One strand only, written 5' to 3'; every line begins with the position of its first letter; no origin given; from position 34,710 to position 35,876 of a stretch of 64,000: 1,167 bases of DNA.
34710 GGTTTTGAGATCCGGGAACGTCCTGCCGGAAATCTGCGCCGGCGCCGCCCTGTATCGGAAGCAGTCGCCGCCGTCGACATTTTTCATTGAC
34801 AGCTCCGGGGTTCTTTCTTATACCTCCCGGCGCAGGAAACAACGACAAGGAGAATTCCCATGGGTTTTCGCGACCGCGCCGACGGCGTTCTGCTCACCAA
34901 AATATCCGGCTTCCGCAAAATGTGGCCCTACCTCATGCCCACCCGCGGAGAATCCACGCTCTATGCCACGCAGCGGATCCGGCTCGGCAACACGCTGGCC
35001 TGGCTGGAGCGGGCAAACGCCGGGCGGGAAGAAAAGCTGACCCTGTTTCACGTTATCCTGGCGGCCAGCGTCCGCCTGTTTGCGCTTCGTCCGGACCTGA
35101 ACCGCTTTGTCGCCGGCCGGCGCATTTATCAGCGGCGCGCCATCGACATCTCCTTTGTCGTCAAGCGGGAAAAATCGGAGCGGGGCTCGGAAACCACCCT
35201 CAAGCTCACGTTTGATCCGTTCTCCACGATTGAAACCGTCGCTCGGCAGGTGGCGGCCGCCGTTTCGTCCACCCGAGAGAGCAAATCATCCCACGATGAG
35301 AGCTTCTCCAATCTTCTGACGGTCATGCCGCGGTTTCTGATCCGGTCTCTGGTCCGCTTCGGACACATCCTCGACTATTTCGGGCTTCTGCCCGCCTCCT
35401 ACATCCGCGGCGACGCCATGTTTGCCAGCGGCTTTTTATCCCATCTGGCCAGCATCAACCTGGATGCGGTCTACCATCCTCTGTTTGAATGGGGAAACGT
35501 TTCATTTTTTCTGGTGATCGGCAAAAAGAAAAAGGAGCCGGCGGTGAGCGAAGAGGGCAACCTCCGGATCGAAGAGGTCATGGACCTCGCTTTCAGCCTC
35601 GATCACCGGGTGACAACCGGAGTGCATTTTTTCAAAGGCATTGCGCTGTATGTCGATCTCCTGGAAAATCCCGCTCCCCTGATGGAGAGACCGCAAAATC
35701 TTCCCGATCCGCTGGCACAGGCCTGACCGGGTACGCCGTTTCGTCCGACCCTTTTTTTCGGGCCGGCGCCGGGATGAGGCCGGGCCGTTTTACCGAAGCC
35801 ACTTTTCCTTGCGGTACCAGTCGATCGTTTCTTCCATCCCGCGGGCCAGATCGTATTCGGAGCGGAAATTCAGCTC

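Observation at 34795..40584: Candidate uncharacterised amino-/sphingo-lipid synthesis and outer-membrane delivery locus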

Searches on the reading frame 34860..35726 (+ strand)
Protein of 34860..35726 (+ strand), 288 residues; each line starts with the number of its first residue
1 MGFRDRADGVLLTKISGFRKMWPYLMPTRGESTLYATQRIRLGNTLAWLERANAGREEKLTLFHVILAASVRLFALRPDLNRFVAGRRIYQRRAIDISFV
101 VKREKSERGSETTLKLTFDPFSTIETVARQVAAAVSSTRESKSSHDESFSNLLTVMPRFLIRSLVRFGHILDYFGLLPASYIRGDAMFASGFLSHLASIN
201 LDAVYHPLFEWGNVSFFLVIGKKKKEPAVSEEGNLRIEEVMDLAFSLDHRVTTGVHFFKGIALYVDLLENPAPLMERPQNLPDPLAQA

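Call 3: search_protein_families(library=pfam, proteins=[window:34860-35726:+], max_evalue=0.01)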
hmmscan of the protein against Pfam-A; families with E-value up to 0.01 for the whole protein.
window:34860-35726:+ (288 aa): 1 family
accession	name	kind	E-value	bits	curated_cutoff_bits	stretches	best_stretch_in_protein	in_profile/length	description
PF00198.28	2-oxoacid_dh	-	1.6e-12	47.8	23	2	218-275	175-231/232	2-oxoacid dehydrogenases acyltransferase (catalytic domain)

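Call 4: search_protein_families(library=ncbifam, proteins=[window:34860-35726:+], max_evalue=0.01)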
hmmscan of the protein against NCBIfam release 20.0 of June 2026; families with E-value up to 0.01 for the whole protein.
window:34860-35726:+ (288 aa): 2 families
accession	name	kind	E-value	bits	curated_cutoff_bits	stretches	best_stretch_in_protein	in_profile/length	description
TIGR01349.1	PDHac_trf_mito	equivalog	1.9e-05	24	445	0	218-275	377-436/437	pyruvate dehydrogenase complex dihydrolipoamide acetyltransferase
NF004309.0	PRK05704.1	equivalog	0.0032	16.9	449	1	224-275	354-405/408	2-oxoglutarate dehydrogenase complex dihydrolipoyllysine-residue succinyltransferase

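Call 9: find_homologous_proteins(query=window:34860-35726:+, max_evalue=0.00001)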
Query window:34860-35726:+ (288 aa): 333 proteins with E <= 0.00001 among 2499 candidates; the best 120 are listed.
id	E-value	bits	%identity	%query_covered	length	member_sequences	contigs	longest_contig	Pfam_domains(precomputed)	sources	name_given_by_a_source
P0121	1.8e-175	600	94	100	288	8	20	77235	PF00198.29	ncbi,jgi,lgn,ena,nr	ncbi:MAG: 2-oxo acid dehydrogenase subunit E2 [Smithellaceae bacterium]|nr:2-oxo acid dehydrogenase 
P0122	7.6e-130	451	68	99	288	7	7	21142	PF00198.29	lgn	-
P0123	4.4e-118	412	60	100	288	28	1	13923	PF00198.29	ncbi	-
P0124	1.1e-117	411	61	100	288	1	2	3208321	PF00198.29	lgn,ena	-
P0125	2.6e-116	406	61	100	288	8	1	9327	PF00198.29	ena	-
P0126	6.2e-116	405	59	100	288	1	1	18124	PF00198.29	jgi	-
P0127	1.8e-114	400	60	100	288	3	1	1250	PF00198.29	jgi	jgi:hypothetical protein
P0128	5.6e-114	399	60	100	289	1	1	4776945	PF00198.29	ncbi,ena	-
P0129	6.5e-114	398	60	100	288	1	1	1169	PF00198.29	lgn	-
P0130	8.5e-114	398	62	100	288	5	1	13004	PF00198.29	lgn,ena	-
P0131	2.2e-113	397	59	100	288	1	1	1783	PF00198.29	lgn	-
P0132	3.0e-108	380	60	100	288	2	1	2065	PF00198.29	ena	-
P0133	1.3e-106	374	60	100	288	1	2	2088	PF00198.29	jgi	jgi:hypothetical protein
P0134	9.0e-106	372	58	99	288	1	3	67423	PF00198.29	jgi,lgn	jgi:macrodomain Ter protein organizer (MatP/YcbG family)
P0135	9.9e-106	371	59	100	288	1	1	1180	PF00198.29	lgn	-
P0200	1.1e-99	352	57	100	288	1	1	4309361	PF00198.29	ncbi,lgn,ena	-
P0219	3.5e-98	347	54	100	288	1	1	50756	PF00198.29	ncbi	ncbi:MAG: 2-oxo acid dehydrogenase subunit E2 [Candidatus Aminicenantales bacterium]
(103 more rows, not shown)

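Call 12: find_encoding_contigs(protein=P0124, flank=10000, max_places=1)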
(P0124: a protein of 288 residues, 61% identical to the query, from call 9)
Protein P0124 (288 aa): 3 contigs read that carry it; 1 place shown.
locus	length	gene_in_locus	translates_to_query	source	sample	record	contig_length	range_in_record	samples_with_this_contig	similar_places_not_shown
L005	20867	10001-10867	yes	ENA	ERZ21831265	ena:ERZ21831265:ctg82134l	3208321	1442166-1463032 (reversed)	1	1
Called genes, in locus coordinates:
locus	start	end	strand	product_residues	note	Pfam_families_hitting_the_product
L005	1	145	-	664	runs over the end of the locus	PF01740:STAS, PF13466:STAS_2, PF00282:Pyridoxal_deC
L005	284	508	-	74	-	-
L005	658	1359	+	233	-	PF10411:DsbC_N, PF13462:Thioredoxin_4 (faint), PF13098:Thioredoxin_2 (weak)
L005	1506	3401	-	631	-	PF00133:tRNA-synt_1, PF01406:tRNA-synt_1e, PF09334:tRNA-synt_1g, PF00133:tRNA-synt_1, PF19303:Anticodon_3, PF08264:Anticodon_1, PF01588:tRNA_bind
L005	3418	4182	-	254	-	PF04468:PSP1, PF28472:PSP1_3rd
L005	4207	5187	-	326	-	PF13177:DNA_pol3_delta2, PF00004:AAA (faint), PF09115:DNApol3-delta_C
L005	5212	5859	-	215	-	PF02223:Thymidylate_kin, PF13521:AAA_28 (weak)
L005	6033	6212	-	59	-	PF00037:Fer4, PF12797:Fer4_2 (faint), PF12837:Fer4_6 (faint), PF13237:Fer4_10 (weak), PF14697:Fer4_21 (weak), PF25160:LdpA_Fe-S-bd (faint), PF12838:Fer4_7, PF13187:Fer4_9, +2 more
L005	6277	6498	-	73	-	PF01106:NifU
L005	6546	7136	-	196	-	-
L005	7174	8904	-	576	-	PF02401:LYTB, PF01040:UbiA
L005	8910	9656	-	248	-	PF01479:S4 (weak), PF01728:FtsJ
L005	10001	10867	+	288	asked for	PF00198:2-oxoacid_dh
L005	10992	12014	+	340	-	PF01073:3Beta_HSD, PF01370:Epimerase, PF02719:Polysacc_synt_2, PF04321:RmlD_sub_bind, PF05368:NmrA, PF07993:NAD_binding_4, PF13460:NAD_binding_10, PF16363:GDP_Man_Dehyd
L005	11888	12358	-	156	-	-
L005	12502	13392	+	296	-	PF01553:Acyltransferase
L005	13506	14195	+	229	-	PF02463:SMC_N (faint), PF00005:ABC_tran, PF13304:AAA_21 (faint)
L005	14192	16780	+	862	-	PF12704:MacB_PCD, PF02687:FtsX, PF12704:MacB_PCD, PF02687:FtsX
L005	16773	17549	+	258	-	PF07044:DUF1329, PF17131:TP_0789-like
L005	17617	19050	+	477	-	-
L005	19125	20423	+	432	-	PF00155:Aminotran_1_2, PF00266:Aminotran_5 (weak), PF01053:Cys_Met_Meta_PP (weak), PF01212:Beta_elim_lyase (weak)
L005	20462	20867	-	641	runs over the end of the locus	PF13292:DXP_synthase_N, PF02779:Transket_pyr, PF02780:Transketolase_C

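Call 13: find_encoding_contigs(protein=P0200, flank=10000, max_places=1)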
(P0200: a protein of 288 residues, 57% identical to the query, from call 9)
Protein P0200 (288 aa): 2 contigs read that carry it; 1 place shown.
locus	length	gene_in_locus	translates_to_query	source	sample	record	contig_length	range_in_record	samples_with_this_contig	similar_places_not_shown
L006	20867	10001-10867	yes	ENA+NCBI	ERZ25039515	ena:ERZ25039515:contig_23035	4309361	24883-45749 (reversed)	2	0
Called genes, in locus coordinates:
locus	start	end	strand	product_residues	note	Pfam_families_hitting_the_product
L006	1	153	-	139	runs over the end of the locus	-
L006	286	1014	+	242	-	PF00535:Glycos_transf_2, PF13641:Glyco_tranf_2_3 (weak)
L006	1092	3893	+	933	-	PF01326:PPDK_N, PF00391:PEP-utilizers, PF02896:PEP-utilizers_C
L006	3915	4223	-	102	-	-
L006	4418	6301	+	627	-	-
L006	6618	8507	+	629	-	-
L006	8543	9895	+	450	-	PF01269:Fibrillarin (weak), PF05050:Methyltransf_21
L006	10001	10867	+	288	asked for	PF00198:2-oxoacid_dh (weak)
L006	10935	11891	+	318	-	PF00850:Hist_deacetyl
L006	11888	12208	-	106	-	PF03091:CutA1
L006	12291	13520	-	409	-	PF01546:Peptidase_M20, PF07687:M20_dimer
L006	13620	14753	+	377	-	PF13439:Glyco_transf_4, PF13579:Glyco_trans_4_4 (weak), PF20706:GT4-conflict, PF00534:Glycos_transf_1, PF13692:Glyco_trans_1_4, PF13524:Glyco_trans_1_2 (weak)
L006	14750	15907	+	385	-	PF13439:Glyco_transf_4, PF13579:Glyco_trans_4_4, PF20706:GT4-conflict, PF00534:Glycos_transf_1, PF13692:Glyco_trans_1_4, PF13524:Glyco_trans_1_2 (weak)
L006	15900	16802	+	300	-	PF13641:Glyco_tranf_2_3, PF00535:Glycos_transf_2, PF10111:Glyco_tranf_2_2 (weak), PF13632:Glyco_trans_2_3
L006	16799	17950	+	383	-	PF13439:Glyco_transf_4, PF13477:Glyco_trans_4_2, PF13579:Glyco_trans_4_4, PF20706:GT4-conflict (weak), PF00534:Glycos_transf_1, PF13692:Glyco_trans_1_4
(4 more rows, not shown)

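Call 14: find_encoding_contigs(protein=P0219, flank=10000, max_places=1)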
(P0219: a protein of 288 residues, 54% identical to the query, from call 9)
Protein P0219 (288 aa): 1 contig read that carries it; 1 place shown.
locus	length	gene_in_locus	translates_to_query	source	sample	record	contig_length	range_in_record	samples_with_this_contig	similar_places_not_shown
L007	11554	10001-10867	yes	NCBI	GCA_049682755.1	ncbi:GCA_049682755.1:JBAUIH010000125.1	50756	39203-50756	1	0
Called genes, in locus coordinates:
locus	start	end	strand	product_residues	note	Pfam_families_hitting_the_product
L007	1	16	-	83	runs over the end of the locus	-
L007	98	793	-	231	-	PF01895:PhoU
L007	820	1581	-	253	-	PF02463:SMC_N (weak), PF00005:ABC_tran, PF13304:AAA_21 (weak)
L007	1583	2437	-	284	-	PF00528:BPD_transp_1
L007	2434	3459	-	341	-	PF00528:BPD_transp_1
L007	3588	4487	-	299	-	PF12849:PBP_like_2, PF12727:PBP_like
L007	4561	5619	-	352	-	-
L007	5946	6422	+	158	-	PF02915:Rubrerythrin (faint)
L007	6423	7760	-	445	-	PF06245:DUF1015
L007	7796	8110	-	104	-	-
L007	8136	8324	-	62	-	-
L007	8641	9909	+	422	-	PF00270:DEAD, PF04851:ResIII (weak), PF00271:Helicase_C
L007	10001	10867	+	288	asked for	PF00198:2-oxoacid_dh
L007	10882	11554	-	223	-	PF08241:Methyltransf_11, PF08242:Methyltransf_12, PF13489:Methyltransf_23, PF13649:Methyltransf_25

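Call 16: find_related_loci(query=A1, collection=genome_contigs, flank=10000)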
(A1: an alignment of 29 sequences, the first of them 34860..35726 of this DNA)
Query A1 (288 aa) in genome_contigs; peptide patterns used: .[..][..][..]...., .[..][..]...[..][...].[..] (x = any residue, [..] = any of these).
274 stretches matched a pattern; 253 encode a relative of the query (tblastn E <= 1e-3); the best 80 are kept; 80 distinct loci.
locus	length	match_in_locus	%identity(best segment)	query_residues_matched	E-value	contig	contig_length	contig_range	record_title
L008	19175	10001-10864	94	1-288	0e+0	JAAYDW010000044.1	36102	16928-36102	MAG: Deltaproteobacteria bacterium isolate AS06rmzACSIP_589 148816_AS06, whole genome shotgun sequence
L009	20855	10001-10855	67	1-285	1e-138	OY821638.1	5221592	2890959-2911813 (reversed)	MAG: Smithellaceae bacterium isolate 7d888188-1d27-4603-a379-950c855845c6 genome assembly, chromosome: 1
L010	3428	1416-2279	60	1-288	1e-130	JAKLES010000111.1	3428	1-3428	MAG: Deltaproteobacteria bacterium isolate RA.bin139 RA.bin139_111, whole genome shotgun sequence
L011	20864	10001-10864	62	1-288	8e-127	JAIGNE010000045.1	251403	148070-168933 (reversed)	MAG: Deltaproteobacteria bacterium isolate BIN3 25746, whole genome shotgun sequence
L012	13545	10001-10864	62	1-288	6e-126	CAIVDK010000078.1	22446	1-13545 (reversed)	MAG: uncultured delta proteobacterium isolate Loclat_bin-13126 genome assembly, contig: bin-13126:078/473, whole genome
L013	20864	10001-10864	61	1-288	1e-124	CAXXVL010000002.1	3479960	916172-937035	MAG: Smithellaceae bacterium isolate ea3e3a57-e723-42e2-b213-d72c633126af genome assembly, contig: contig_2, whole genom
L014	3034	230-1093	59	1-288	2e-129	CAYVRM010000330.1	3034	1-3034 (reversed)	MAG TPA_asm: uncultured Syntrophorhabdus sp. isolate SRP192927_co7_494 genome assembly, contig: NODE_88319_length_3034_c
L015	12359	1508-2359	59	1-284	8e-113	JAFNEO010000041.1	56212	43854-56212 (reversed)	MAG: Candidatus Aminicenantes bacterium isolate bin_1 PROKKA_contig000041, whole genome shotgun sequence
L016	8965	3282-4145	58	1-288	3e-112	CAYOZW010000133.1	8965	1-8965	MAG TPA_asm: uncultured Eubacteriales bacterium isolate binchicken_co81_511 genome assembly, contig: NODE_13211_length_8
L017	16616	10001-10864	56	1-288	4e-110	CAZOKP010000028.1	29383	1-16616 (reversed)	MAG TPA_asm: uncultured Eubacteriales bacterium isolate binchicken_co189_413 genome assembly, contig: NODE_1245_length_2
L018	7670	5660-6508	57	6-288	2e-109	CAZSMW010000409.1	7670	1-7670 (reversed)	MAG TPA_asm: uncultured Eubacteriales bacterium isolate binchicken_co255_252 genome assembly, contig: k141_1869205, whol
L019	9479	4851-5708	58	1-286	2e-109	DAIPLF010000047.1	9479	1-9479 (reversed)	MAG TPA_asm: Candidatus Aminicenantes bacterium isolate CTOTU25582 NODE_3769_length_9479_cov_10.682831, whole genome sho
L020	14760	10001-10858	58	1-286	3e-108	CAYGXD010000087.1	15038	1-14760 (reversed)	MAG TPA_asm: uncultured Eubacteriales bacterium isolate ERP119294_co1_437 genome assembly, contig: NODE_5156_length_1503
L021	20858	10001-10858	57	1-286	2e-107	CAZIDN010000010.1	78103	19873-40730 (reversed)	MAG TPA_asm: uncultured Eubacteriales bacterium isolate binchicken_co376_288 genome assembly, contig: NODE_220_length_78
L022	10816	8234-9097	56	1-288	2e-107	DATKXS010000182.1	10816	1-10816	MAG TPA_asm: Candidatus Desulfaltia sp. isolate SMAG_U14198 k141_1301895, whole genome shotgun sequence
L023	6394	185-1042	56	1-286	2e-107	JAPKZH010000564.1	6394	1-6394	MAG: Candidatus Aminicenantes bacterium isolate LacPavin_0920_SED5_MAG_55_12 LacPavin_0920_SED5_scaffold_2189587, whole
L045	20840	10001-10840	40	1-279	2e-68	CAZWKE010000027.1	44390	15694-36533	MAG TPA_asm: uncultured Spirochaetaceae bacterium isolate binchicken_co151_536 genome assembly, contig: NODE_1019_length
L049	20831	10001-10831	39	1-278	1e-66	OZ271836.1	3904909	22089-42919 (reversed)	MAG: Alkalispirochaeta sp. isolate 2b52b25b-b167-4c55-8f62-08d4b698aa70 genome assembly, chromosome: 1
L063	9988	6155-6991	38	6-284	6e-60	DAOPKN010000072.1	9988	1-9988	MAG TPA_asm: Thermotogota bacterium isolate AMR_MDS_3250 NODE_7097_length_9988_cov_18.306151, whole genome shotgun seque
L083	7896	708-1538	36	1-278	1e-51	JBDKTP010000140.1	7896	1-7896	MAG: Rectinema sp. isolate 7_bin.33 c_000001318965, whole genome shotgun sequence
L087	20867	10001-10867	36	1-286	1e-50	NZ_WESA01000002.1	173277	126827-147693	Rectinema subterraneum strain SURF-ANA1 NODE_2_173277_5976446919, whole genome shotgun sequence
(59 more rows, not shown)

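Call 24: search_solved_structures(query=A1, max_evalue=1, show_alignments=2)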
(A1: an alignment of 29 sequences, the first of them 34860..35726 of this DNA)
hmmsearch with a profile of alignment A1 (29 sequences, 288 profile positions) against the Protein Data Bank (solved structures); distinct sequences matched with E-value up to 1: 17.
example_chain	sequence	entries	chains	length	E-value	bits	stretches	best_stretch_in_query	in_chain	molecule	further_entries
8cwy_A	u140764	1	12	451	6e-05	25.9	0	121-164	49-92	T32-15-1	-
8cws_A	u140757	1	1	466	0.00011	25.1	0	113-164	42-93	F4132-2 Chain A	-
2ihw_A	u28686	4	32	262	0.00033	23.5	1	219-273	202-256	Lipoamide acyltransferase component of branched-chain alpha-keto acid dehydrogenase comple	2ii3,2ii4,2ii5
1b5s_A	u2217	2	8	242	0.00086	22.1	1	217-274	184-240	DIHYDROLIPOAMIDE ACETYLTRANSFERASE | Dihydrolipoyllysine-residue acetyltransferase component of pyruvate dehydrogenase complex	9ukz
5cwb_A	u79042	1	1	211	0.0011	21.8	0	125-164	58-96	Designed helical repeat protein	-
3duf_I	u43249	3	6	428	0.0029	20.4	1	217-275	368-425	Dihydrolipoyllysine-residue acetyltransferase component of pyruvate dehydrogenase complex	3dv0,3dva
3mae_A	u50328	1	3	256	0.017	17.8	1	224-265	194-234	2-oxoisovalerate dehydrogenase E2 component, dihydrolipoamide acetyltransferase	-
7mwr_B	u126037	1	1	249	0.019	17.7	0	125-164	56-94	LHD101B4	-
8eqn_A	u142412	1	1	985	0.021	17.6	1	217-275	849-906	BG505 UFO-E2p-L4P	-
9njt_A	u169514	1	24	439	0.024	17.4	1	224-274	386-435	Dihydrolipoyllysine-residue succinyltransferase component of 2-oxoglutarate dehydrogenase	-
3l60_A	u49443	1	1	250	0.057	16.1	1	217-273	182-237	BRANCHED-CHAIN ALPHA-KETO ACID DEHYDROGENASE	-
6zzn_A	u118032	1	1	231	0.058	16.1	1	217-273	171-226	Dihydrolipoyllysine-residue acyltransferase component of branched-chain alpha-ketoacid deh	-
3b8k_A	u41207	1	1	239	0.081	15.6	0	218-272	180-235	Dihydrolipoyllysine-residue acetyltransferase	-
9mu6_A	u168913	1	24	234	0.087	15.5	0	229-272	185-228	Dihydrolipoyllysine-residue succinyltransferase component of 2-oxoglutarate dehydrogenase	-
1c4t_A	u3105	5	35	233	0.099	15.3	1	228-275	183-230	PROTEIN (DIHYDROLIPOAMIDE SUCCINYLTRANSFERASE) | DIHYDROLIPOAMIDE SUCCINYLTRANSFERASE | Dihydrolipoyllysine-residue succinyltransferase component of 2-oxoglutar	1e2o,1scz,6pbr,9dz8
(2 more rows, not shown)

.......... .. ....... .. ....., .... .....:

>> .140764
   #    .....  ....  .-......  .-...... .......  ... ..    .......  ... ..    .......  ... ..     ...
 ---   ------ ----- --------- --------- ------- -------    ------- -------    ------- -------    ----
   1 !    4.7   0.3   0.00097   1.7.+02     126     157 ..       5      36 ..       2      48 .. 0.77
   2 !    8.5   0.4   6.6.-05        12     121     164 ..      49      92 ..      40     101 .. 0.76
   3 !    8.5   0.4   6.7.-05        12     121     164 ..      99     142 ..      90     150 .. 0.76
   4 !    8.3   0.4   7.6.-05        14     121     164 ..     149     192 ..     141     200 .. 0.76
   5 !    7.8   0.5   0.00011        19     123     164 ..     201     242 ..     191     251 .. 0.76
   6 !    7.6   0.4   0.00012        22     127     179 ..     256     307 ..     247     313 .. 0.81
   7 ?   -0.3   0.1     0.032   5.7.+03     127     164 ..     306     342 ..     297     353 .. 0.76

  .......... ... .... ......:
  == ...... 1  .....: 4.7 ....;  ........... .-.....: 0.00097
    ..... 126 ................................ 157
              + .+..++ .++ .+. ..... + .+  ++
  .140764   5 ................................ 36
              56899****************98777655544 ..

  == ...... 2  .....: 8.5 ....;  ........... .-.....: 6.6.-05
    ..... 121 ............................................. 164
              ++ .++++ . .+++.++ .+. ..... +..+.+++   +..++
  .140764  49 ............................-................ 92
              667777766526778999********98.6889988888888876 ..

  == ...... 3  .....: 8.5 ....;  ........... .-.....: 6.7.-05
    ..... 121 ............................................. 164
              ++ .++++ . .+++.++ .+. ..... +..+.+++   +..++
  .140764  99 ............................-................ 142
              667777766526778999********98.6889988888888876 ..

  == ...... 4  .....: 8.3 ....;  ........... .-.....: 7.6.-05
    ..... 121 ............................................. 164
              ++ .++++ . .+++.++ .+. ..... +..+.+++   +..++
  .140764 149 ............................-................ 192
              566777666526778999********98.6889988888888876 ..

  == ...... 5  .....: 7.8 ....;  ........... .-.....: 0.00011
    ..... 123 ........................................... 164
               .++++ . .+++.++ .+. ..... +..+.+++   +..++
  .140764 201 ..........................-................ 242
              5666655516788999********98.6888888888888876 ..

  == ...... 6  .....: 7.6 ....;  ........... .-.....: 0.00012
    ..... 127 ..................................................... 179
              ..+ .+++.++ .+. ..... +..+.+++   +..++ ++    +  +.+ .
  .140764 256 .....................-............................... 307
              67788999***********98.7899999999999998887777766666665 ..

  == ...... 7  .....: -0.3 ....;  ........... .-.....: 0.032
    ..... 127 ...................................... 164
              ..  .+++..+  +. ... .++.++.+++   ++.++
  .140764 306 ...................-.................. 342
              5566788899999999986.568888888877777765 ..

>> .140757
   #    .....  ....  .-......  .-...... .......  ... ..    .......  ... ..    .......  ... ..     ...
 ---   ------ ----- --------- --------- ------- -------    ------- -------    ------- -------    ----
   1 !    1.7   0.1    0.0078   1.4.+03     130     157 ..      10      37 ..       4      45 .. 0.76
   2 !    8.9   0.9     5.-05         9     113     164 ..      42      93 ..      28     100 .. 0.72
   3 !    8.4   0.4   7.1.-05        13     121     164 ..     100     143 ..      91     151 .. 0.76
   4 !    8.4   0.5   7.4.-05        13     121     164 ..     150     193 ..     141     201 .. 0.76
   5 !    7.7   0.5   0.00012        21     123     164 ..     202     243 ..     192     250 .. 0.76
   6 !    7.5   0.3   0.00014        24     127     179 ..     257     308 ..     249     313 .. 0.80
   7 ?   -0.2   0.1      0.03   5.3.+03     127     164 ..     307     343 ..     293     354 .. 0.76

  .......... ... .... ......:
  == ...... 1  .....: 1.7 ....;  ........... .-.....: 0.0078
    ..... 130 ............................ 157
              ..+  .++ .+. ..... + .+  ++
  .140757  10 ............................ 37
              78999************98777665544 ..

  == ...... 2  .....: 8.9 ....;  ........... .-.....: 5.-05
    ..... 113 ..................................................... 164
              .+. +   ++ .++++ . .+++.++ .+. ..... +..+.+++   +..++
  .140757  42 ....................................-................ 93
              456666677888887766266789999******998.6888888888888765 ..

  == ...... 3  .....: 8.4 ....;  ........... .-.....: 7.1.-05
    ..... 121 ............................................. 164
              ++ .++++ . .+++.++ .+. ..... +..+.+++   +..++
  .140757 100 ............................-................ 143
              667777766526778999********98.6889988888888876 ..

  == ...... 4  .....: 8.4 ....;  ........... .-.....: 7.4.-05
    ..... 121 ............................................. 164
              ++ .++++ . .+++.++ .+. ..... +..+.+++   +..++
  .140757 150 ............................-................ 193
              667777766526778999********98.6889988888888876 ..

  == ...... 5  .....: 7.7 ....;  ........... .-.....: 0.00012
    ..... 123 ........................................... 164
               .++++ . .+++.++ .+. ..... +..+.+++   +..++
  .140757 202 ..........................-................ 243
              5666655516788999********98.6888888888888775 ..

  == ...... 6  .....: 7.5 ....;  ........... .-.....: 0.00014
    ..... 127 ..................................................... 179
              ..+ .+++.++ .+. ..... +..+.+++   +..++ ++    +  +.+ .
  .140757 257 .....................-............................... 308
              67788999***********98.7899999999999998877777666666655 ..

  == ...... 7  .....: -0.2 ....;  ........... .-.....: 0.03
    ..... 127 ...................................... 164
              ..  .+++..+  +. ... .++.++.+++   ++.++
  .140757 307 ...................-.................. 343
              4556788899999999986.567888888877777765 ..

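Call 36: predict_structure(alignment_id=A1)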
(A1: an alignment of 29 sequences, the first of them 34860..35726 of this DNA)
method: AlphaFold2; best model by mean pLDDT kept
length: 288 residues; sequences in the alignment: 29
mean_pLDDT: 77.2   pTM: 0.79
mean pLDDT of the five models: 77.2, 76.0, 72.6, 70.1, 68.3
residues with pLDDT >= 90: 70; 70-90: 130; 50-70: 67; < 50: 21
segments of 3 or more residues with pLDDT < 50: 1-13, 15-20
pLDDT, mean of each block of 10 residues (from residue 1): 42 47 58 83 94 91 94 90 74 85 72 86 94 86 60 70 73 70 72 71 60 78 85 85 85 73 94 93 73
secondary structure, 60 per line:
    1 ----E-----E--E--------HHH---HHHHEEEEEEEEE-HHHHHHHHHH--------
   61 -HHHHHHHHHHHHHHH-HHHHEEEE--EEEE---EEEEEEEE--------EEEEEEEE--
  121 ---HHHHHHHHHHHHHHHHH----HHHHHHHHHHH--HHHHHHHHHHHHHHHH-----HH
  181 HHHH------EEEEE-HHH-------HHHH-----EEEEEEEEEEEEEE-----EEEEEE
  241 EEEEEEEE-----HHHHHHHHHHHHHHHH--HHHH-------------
elements in order: H29-32 E33-41 H43-52 H62-76 H78-81 E82-85 E88-91 E95-102 E111-118 H124-140 H145-155 H158-173 H179-184 E191-195 H207-210 E216-229 E235-248 H254-269 H272-275
